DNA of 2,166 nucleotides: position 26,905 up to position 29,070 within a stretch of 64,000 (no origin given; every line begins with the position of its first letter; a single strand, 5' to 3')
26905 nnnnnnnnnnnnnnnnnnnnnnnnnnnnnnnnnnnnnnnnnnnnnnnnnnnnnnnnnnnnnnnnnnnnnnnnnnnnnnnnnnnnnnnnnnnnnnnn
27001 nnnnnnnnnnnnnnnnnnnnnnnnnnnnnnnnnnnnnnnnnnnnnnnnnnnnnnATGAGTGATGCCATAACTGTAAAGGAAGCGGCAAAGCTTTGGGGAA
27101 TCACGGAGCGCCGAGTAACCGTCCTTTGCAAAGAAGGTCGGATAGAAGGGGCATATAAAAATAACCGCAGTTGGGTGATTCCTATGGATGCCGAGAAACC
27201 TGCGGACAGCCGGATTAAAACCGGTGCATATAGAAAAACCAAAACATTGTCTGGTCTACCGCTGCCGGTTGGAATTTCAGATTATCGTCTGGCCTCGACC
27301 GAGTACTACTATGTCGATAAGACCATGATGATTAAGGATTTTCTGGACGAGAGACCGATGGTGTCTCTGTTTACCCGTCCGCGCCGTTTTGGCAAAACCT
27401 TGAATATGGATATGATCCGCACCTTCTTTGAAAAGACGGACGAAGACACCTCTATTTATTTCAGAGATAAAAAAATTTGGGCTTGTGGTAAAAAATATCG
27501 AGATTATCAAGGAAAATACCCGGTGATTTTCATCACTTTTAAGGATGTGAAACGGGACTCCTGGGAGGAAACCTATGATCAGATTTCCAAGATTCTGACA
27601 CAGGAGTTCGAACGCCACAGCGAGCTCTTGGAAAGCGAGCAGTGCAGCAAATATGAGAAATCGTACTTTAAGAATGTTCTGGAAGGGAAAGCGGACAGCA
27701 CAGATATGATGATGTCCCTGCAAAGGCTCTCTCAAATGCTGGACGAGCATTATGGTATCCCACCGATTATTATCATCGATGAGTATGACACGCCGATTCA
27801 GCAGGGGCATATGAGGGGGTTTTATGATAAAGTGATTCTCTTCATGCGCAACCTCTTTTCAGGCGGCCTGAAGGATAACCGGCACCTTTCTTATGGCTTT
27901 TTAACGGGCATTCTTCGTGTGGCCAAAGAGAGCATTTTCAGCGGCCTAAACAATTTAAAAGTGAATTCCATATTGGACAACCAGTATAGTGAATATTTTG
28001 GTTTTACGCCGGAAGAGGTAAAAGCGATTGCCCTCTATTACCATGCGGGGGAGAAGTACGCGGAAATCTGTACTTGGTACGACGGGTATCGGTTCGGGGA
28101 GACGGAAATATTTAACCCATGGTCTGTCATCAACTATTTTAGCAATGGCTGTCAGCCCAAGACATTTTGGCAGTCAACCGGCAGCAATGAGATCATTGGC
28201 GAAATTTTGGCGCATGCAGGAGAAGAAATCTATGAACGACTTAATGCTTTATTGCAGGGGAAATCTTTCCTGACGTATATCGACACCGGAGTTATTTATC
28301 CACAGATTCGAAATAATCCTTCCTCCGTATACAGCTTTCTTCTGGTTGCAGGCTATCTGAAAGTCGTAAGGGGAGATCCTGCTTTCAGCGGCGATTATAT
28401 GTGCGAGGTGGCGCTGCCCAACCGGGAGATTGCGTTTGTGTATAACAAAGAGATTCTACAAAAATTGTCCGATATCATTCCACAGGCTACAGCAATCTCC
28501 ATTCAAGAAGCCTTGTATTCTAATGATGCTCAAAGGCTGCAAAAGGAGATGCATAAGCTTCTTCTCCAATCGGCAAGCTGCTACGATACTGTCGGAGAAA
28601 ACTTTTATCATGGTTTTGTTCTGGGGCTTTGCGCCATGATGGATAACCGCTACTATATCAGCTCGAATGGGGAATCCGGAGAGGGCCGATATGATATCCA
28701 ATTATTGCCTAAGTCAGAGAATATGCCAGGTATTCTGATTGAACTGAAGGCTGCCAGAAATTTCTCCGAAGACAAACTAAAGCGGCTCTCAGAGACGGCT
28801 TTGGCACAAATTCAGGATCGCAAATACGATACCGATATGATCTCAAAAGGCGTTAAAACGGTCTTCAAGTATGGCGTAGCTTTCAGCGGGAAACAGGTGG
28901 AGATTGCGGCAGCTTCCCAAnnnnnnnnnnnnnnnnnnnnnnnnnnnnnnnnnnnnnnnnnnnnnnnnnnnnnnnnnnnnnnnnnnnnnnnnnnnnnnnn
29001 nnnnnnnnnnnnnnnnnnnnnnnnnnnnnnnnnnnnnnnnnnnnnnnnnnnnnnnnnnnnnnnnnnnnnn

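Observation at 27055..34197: Self-contained three-gene cassette (HTH/AAA-ATPase-like/PD-(D/E)XK + giant SF1B helicase-HEPN + DUF5710/Zn-ribbon): candidate undescribed defence-type system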

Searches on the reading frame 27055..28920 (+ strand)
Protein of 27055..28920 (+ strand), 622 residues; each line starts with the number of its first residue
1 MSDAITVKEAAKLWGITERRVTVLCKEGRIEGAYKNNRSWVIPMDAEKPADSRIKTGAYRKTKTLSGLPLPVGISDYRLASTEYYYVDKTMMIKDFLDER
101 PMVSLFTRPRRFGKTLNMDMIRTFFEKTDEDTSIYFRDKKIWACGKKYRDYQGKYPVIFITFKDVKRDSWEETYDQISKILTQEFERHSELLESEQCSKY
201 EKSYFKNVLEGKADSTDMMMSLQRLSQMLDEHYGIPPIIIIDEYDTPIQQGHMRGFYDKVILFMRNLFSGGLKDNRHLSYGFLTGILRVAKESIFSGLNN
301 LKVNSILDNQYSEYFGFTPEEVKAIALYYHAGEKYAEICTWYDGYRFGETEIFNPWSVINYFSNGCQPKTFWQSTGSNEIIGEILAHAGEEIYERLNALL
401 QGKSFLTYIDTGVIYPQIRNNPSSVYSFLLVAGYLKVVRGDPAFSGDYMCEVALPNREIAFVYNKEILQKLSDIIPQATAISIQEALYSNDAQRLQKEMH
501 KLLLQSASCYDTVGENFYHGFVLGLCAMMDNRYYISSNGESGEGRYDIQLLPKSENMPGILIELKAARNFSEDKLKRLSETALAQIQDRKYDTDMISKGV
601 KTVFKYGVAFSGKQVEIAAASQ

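Call 6: search_protein_families(library=pfam, proteins=[window:27055-28920:+], max_evalue=0.1)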
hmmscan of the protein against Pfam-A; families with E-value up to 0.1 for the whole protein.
window:27055-28920:+ (622 aa): 5 families
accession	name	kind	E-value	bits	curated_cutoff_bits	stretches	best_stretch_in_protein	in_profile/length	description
PF09820.16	AAA-ATPase_like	-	2.3e-39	135.7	26.1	1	71-295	1-201/201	Predicted AAA-ATPase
PF08011.17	PDDEXK_9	-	8.9e-18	64.6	25.5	1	514-617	2-102/105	PD-(D/E)XK nuclease superfamily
PF12728.13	HTH_17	-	9.3e-06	26.3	27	1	5-45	2-41/51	Helix-turn-helix domain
PF20038.5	HTH_59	-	0.0022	18.4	27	1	2-28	5-33/66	Helix-turn-helix domain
PF13384.12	HTH_23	-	0.031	14.6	24.6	0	5-22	18-35/50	Homeodomain-like domain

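Call 7: search_protein_families(library=padloc, proteins=[window:27055-28920:+], max_evalue=0.1)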
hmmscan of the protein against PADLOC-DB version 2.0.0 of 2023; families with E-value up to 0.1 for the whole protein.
window:27055-28920:+ (622 aa): 0 families

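Call 8: search_protein_families(library=ncbifam, proteins=[window:27055-28920:+], max_evalue=0.1)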
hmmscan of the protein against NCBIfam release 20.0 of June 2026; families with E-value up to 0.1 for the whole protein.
window:27055-28920:+ (622 aa): 1 family
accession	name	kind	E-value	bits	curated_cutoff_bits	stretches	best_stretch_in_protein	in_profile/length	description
TIGR01764.1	excise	domain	0.046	14.1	28.8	1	5-31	2-28/49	excisionase family DNA-binding protein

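Call 56: search_protein_families(library=phrogs, proteins=[window:27055-28920:+], max_evalue=0.01)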
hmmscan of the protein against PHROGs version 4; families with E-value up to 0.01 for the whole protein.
window:27055-28920:+ (622 aa): 5 families
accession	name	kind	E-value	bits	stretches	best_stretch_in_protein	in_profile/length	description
phrog_2655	-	integration and excision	1.2e-07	32.5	1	3-61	113-174/181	excisionase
phrog_6401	-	DNA, RNA and nucleotide metabolism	5.4e-06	27.2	1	3-43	8-48/64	DNA binding protein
phrog_10045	-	DNA, RNA and nucleotide metabolism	1.4e-05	25.8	1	1-45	17-61/74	HTH DNA binding protein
phrog_2907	-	integration and excision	0.0079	17.6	0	2-37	4-39/117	excisionase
phrog_57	-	head and packaging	0.0081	17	0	3-37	11-46/199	terminase small subunit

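Call 83: find_homologous_proteins(query=window:27055-28920:+, max_evalue=1e-10)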
Query window:27055-28920:+ (622 aa): 8000 proteins with E <= 1e-10 among 8000 candidates; the best 120 are listed.
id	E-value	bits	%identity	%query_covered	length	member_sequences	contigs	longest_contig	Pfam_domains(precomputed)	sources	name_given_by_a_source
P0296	0.0e+0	1342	94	100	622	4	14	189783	PF08011.18,PF09820.17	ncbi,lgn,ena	ncbi:MAG: AAA family ATPase [Acetatifactor sp.]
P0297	0.0e+0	1341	93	100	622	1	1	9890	PF08011.18,PF09820.17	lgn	-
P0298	0.0e+0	1340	94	100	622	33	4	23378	PF08011.18,PF09820.17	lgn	-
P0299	0.0e+0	1332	94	100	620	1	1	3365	PF08011.18,PF09820.17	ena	-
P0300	0.0e+0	1314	91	100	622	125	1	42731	PF08011.18,PF09820.17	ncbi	-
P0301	0.0e+0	1302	91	100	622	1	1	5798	PF08011.18,PF09820.17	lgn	-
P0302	0.0e+0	1299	90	100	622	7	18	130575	PF12728.14,PF08011.18,PF09820.17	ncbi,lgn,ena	-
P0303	0.0e+0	1279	88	100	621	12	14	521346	PF12728.14,PF08011.18,PF09820.17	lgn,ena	-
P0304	0.0e+0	1277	88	100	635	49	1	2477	PF08011.18,PF09820.17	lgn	-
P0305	0.0e+0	1277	89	100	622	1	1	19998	PF08011.18,PF09820.17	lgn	-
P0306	0.0e+0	1274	88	100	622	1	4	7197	PF08011.18,PF09820.17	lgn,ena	-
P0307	0.0e+0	1274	89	100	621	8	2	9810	PF12728.14,PF08011.18,PF09820.17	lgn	-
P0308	0.0e+0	1273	88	100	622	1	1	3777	PF12728.14,PF08011.18,PF09820.17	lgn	-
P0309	0.0e+0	1273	88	100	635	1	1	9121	PF08011.18,PF09820.17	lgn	-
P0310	0.0e+0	1270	88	100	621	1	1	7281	PF12728.14,PF08011.18,PF09820.17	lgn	-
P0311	0.0e+0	1270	88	100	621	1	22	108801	PF12728.14,PF08011.18,PF09820.17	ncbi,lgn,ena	-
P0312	0.0e+0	1269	88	100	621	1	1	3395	PF12728.14,PF08011.18,PF09820.17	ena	-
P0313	0.0e+0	1269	88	100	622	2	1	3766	PF12728.14,PF08011.18,PF09820.17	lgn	-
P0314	0.0e+0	1268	88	100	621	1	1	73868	PF12728.14,PF08011.18,PF09820.17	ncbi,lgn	-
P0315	0.0e+0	1268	88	100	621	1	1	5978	PF12728.14,PF08011.18,PF09820.17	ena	-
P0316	0.0e+0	1264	88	100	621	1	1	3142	PF12728.14,PF08011.18,PF09820.17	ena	-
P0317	0.0e+0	1264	88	100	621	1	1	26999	PF12728.14,PF08011.18,PF09820.17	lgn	-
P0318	0.0e+0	1263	88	100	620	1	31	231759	PF08011.18,PF09820.17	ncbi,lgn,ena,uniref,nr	ncbi:AAA family ATPase [Lachnotalea sp. AF33-28]|uniref:AAA family ATPase n=1 Tax=Lachnotalea sp. AF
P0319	0.0e+0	1261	87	100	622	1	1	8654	PF08011.18,PF09820.17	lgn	-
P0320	0.0e+0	1261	87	99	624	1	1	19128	PF08011.18,PF09820.17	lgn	-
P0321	0.0e+0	1261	87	100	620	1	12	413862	PF08011.18,PF09820.17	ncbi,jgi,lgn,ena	jgi:hypothetical protein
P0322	0.0e+0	1257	87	100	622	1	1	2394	PF08011.18,PF09820.17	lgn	-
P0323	0.0e+0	1251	86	100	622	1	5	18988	PF08011.18,PF09820.17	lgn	-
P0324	0.0e+0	1250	87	100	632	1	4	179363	PF08011.18,PF09820.17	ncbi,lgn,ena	-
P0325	0.0e+0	1245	86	100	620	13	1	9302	PF12728.14,PF08011.18,PF09820.17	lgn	-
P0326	0.0e+0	1227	84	100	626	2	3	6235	PF08011.18,PF09820.17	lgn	-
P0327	0.0e+0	1222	86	100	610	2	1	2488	PF08011.18,PF09820.17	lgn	-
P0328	0.0e+0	1213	84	100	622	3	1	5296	PF08011.18,PF09820.17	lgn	-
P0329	0.0e+0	1204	91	91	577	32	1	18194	PF08011.18,PF09820.17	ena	-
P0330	0.0e+0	1203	83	100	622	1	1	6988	PF08011.18,PF09820.17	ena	-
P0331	0.0e+0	1200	95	88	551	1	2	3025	PF08011.18,PF09820.17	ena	-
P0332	0.0e+0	1198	95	88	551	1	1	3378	PF09820.17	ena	-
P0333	0.0e+0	1197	82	100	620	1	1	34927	PF12728.14,PF08011.18,PF09820.17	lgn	-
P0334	0.0e+0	1197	83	99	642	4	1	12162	PF08011.18,PF09820.17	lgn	-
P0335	0.0e+0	1196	95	88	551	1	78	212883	PF09820.17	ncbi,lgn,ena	-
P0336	0.0e+0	1196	95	88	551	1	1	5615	PF09820.17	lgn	-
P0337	0.0e+0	1194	94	88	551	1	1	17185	PF09820.17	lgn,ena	-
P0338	0.0e+0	1194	94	88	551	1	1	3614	PF08011.18,PF09820.17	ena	-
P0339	0.0e+0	1194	94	88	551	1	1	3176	PF08011.18,PF09820.17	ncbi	-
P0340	0.0e+0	1193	94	88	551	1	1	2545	PF09820.17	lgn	-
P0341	0.0e+0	1193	94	88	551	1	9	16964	PF09820.17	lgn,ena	-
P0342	0.0e+0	1191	94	88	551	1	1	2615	PF09820.17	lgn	-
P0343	0.0e+0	1191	94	88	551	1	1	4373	PF09820.17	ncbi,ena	-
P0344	0.0e+0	1188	82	100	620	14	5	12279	PF08011.18,PF09820.17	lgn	-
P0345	0.0e+0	1184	82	100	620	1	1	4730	PF08011.18,PF09820.17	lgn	-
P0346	0.0e+0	1181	93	88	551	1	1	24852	PF09820.17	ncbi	-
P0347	0.0e+0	1181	81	100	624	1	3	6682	PF08011.18,PF09820.17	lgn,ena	-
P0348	0.0e+0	1180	93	88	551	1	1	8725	PF09820.17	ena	-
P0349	0.0e+0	1178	81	100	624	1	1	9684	PF08011.18,PF09820.17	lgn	-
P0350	0.0e+0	1174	80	100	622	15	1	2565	PF12728.14,PF08011.18,PF09820.17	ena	-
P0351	0.0e+0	1169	95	85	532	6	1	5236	PF08011.18,PF09820.17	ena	-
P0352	0.0e+0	1160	80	100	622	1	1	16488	PF08011.18,PF09820.17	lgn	-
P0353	0.0e+0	1158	79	100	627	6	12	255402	PF08011.18,PF09820.17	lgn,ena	-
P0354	0.0e+0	1153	80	100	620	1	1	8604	PF08011.18,PF09820.17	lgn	-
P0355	0.0e+0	1152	80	100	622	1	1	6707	PF08011.18,PF09820.17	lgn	-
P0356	0.0e+0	1152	80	100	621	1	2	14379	PF08011.18,PF09820.17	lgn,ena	-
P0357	0.0e+0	1151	79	100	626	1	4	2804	PF08011.18,PF09820.17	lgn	-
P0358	0.0e+0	1150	79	100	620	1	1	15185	PF08011.18,PF09820.17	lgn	-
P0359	0.0e+0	1149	78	100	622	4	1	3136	PF08011.18,PF09820.17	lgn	-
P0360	0.0e+0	1149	79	100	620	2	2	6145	PF08011.18,PF09820.17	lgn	-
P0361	0.0e+0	1147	79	100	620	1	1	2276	PF08011.18,PF09820.17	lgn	-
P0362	0.0e+0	1145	89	89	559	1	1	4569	PF08011.18,PF09820.17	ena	-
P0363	0.0e+0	1143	88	89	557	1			PF08011.18,PF09820.17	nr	nr:AAA family ATPase [Lachnotalea sp. AF33-28]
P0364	0.0e+0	1140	89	88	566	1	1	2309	PF09820.17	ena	-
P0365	0.0e+0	1133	78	99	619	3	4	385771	PF12728.14,PF08011.18,PF09820.17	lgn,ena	-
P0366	0.0e+0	1109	77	100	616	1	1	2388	PF12728.14,PF08011.18,PF09820.17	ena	-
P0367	0.0e+0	1106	77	100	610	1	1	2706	PF12728.14,PF08011.18,PF09820.17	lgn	-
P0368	0.0e+0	1102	75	100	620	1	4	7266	PF12728.14,PF08011.18,PF09820.17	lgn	-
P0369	0.0e+0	1100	75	100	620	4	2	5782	PF12728.14,PF08011.18,PF09820.17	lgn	-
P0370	0.0e+0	1100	75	99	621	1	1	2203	PF12728.14,PF08011.18,PF09820.17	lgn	-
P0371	0.0e+0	1099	75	100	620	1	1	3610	PF12728.14,PF08011.18,PF09820.17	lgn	-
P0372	0.0e+0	1097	75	99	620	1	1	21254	PF08011.18,PF09820.17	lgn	-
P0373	0.0e+0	1097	75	99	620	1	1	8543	PF12728.14,PF08011.18,PF09820.17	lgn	-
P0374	0.0e+0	1096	76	99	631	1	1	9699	PF08011.18,PF09820.17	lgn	-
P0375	0.0e+0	1095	75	99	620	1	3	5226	PF12728.14,PF08011.18,PF09820.17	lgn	-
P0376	0.0e+0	1088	74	100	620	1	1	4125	PF08011.18,PF09820.17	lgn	-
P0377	0.0e+0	1087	74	99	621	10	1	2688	PF12728.14,PF08011.18,PF09820.17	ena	-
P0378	0.0e+0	1084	74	99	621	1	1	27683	PF12728.14,PF08011.18,PF09820.17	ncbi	-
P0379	0.0e+0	1083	74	100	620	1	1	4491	PF08011.18,PF09820.17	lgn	-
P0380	0.0e+0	1080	73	99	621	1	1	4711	PF12728.14,PF08011.18,PF09820.17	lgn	-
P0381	0.0e+0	1075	74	100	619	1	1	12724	PF08011.18,PF09820.17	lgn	-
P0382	0.0e+0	1074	73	99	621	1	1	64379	PF12728.14,PF08011.18,PF09820.17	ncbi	-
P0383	0.0e+0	1071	72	100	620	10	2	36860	PF08011.18,PF09820.17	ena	-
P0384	0.0e+0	1070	73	99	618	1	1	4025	PF12728.14,PF08011.18,PF09820.17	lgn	-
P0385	0.0e+0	1069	72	100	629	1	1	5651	PF12728.14,PF08011.18,PF09820.17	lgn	-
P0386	0.0e+0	1068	73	99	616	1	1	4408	PF08011.18,PF09820.17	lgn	-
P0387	0.0e+0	1067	73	99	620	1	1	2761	PF08011.18,PF09820.17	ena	-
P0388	0.0e+0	1067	73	100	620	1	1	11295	PF08011.18,PF09820.17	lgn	-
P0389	0.0e+0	1067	74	100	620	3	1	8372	PF12728.14,PF08011.18,PF09820.17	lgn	-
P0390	0.0e+0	1066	72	99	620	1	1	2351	PF08011.18,PF09820.17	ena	-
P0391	0.0e+0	1065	72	100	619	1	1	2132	PF12728.14,PF08011.18,PF09820.17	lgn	-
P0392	0.0e+0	1064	73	99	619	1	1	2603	PF08011.18,PF09820.17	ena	-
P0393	0.0e+0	1063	73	100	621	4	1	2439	PF08011.18,PF09820.17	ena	-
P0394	0.0e+0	1063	71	100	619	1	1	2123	PF12728.14,PF08011.18,PF09820.17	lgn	-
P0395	0.0e+0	1061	73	99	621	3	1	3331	PF12728.14,PF08011.18,PF09820.17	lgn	-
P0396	0.0e+0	1060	72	99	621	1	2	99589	PF12728.14,PF08011.18,PF09820.17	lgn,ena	-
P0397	0.0e+0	1060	72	99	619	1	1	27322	PF12728.14,PF08011.18,PF09820.17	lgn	-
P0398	0.0e+0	1060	73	100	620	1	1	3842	PF08011.18,PF09820.17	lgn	-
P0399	0.0e+0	1058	72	100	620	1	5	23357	PF08011.18,PF09820.17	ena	-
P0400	0.0e+0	1058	72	99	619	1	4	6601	PF08011.18,PF09820.17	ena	-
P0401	0.0e+0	1058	71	100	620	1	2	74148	PF12728.14,PF08011.18,PF09820.17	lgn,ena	-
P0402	0.0e+0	1057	73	100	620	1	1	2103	PF12728.14,PF08011.18,PF09820.17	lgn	-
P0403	0.0e+0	1057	73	99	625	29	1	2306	PF08011.18,PF09820.17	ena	-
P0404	0.0e+0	1057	72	100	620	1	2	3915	PF08011.18,PF09820.17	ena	-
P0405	0.0e+0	1057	73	99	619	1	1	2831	PF12728.14,PF08011.18,PF09820.17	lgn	-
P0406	0.0e+0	1057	72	100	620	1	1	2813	PF08011.18,PF09820.17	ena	-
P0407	0.0e+0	1057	73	99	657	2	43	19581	PF08011.18,PF09820.17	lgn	-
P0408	0.0e+0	1056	71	100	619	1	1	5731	PF12728.14,PF08011.18,PF09820.17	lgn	-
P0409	0.0e+0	1056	71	99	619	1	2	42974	PF08011.18,PF09820.17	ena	-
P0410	0.0e+0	1055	72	100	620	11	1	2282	PF08011.18,PF09820.17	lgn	-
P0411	0.0e+0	1055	70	100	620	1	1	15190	PF12728.14,PF08011.18,PF09820.17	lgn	-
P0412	0.0e+0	1055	72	99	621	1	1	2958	PF12728.14,PF08011.18,PF09820.17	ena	-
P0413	0.0e+0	1055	72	100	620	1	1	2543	PF08011.18,PF09820.17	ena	-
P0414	0.0e+0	1054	71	100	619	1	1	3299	PF12728.14,PF08011.18,PF09820.17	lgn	-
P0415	0.0e+0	1054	71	99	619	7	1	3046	PF08011.18,PF09820.17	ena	-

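Call 85: find_encoding_contigs(protein=P0296, flank=6000, max_places=4)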
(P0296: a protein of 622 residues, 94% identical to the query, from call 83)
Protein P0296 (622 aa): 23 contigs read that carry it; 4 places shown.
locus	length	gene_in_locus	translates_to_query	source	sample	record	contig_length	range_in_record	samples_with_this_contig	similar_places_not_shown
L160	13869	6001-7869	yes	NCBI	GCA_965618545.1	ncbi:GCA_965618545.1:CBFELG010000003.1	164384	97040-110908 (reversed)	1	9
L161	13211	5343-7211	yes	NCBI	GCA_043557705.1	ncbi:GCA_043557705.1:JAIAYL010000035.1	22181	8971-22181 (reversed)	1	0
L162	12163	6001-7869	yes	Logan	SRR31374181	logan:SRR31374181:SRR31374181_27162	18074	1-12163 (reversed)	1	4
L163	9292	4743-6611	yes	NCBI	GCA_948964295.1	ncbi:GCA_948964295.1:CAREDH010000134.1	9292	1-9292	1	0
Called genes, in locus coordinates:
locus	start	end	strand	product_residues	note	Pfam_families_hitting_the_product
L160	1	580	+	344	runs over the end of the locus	PF02912:Phe_tRNA-synt_N, PF01409:tRNA-synt_2d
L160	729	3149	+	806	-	PF01588:tRNA_bind, PF03483:B3_4, PF03484:B5, PF17759:tRNA_synthFbeta, PF03147:FDX-ACB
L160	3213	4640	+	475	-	PF02127:Peptidase_M18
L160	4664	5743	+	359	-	PF02547:Queuosine_synth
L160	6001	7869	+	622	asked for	PF09820:AAA-ATPase_like, PF08011:PDDEXK_9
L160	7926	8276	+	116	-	-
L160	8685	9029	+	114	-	PF07238:PilZ (weak)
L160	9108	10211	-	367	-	PF03446:NAD_binding_2 (weak), PF02153:PDH_N, PF20463:PDH_C, PF22629:ACT_AHAS_ss (faint)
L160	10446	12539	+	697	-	PF00009:GTP_EFTU, PF22042:EF-G_D2, PF03144:GTP_EFTU_D2 (weak), PF14492:EFG_III, PF16658:RF3_C (weak), PF03764:EFG_IV, PF00679:EFG_C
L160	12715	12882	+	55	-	PF00015:MCPsignal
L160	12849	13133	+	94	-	-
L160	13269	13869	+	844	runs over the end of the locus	PF00133:tRNA-synt_1, PF01406:tRNA-synt_1e (faint), PF09334:tRNA-synt_1g, PF13603:tRNA-synt_1_2, PF00133:tRNA-synt_1 (weak), PF08264:Anticodon_1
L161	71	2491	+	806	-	PF01588:tRNA_bind, PF03483:B3_4, PF03484:B5, PF17759:tRNA_synthFbeta, PF03147:FDX-ACB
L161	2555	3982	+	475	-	PF02127:Peptidase_M18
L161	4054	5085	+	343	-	PF02547:Queuosine_synth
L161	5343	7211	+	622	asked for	PF09820:AAA-ATPase_like, PF08011:PDDEXK_9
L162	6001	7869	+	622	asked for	PF09820:AAA-ATPase_like, PF08011:PDDEXK_9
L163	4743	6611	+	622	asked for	PF09820:AAA-ATPase_like, PF08011:PDDEXK_9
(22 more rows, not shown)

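Call 86: find_encoding_contigs(protein=P0303, flank=6000, max_places=4)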
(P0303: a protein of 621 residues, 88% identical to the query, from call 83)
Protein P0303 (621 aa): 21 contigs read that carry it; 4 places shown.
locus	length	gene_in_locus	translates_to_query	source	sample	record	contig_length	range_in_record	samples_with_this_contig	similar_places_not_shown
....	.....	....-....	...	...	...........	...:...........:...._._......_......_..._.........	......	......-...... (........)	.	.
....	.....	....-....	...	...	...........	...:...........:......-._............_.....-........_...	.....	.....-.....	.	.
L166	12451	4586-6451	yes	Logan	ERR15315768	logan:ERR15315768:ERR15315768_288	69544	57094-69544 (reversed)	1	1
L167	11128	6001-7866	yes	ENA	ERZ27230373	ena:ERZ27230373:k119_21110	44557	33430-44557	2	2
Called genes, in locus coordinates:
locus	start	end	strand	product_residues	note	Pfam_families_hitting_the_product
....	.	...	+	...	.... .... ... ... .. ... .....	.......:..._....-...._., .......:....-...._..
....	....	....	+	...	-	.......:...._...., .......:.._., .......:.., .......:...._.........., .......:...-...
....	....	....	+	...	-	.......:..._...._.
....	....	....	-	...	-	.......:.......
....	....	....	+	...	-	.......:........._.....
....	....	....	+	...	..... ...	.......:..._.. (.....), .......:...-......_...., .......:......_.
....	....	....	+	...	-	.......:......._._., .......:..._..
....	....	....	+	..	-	-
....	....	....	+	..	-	-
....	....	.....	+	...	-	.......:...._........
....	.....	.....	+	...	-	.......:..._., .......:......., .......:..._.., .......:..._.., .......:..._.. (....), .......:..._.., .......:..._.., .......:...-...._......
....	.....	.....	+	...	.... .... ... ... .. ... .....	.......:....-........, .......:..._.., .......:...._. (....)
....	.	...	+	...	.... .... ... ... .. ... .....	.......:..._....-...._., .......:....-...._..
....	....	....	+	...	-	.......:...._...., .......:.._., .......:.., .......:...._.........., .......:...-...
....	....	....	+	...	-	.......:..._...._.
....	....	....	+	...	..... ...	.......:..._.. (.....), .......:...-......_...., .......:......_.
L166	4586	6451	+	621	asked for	PF12728:HTH_17 (faint), PF09820:AAA-ATPase_like, PF08011:PDDEXK_9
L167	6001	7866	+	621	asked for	PF12728:HTH_17 (faint), PF09820:AAA-ATPase_like, PF08011:PDDEXK_9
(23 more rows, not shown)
